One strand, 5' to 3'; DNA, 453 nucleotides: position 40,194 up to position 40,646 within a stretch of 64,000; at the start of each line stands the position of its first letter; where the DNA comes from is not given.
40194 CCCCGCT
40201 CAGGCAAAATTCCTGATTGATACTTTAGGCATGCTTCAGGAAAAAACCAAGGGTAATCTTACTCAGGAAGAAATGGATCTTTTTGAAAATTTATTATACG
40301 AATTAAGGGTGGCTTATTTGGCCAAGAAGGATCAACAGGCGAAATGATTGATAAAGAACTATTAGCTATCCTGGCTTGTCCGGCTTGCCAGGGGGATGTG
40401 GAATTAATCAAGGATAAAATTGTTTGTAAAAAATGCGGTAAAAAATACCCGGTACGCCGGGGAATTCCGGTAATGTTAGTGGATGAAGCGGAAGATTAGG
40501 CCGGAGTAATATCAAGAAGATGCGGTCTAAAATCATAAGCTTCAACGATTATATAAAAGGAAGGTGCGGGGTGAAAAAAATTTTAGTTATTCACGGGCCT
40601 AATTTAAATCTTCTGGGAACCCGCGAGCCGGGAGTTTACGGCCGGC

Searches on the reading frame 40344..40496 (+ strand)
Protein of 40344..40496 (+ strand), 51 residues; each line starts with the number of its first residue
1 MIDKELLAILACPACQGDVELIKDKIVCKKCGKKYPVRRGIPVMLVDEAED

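Call 49: search_protein_families(library=pfam, proteins=[window:40344-40496:+])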
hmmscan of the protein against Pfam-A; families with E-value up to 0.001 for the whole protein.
window:40344-40496:+ (51 aa): 3 families
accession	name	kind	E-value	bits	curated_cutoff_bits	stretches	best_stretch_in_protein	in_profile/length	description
PF03966.22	Trm112p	-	3.5e-10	40.1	22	1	3-40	1-40/40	Trm112p-like protein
PF23475.1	zf-Tbcl_FmdE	-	0.00022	21.1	23.2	0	27-40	9-22/35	FmdE treble clef zinc finger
PF18912.6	DZR_2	-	0.0004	20.6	27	1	11-36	23-47/56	Double zinc ribbon domain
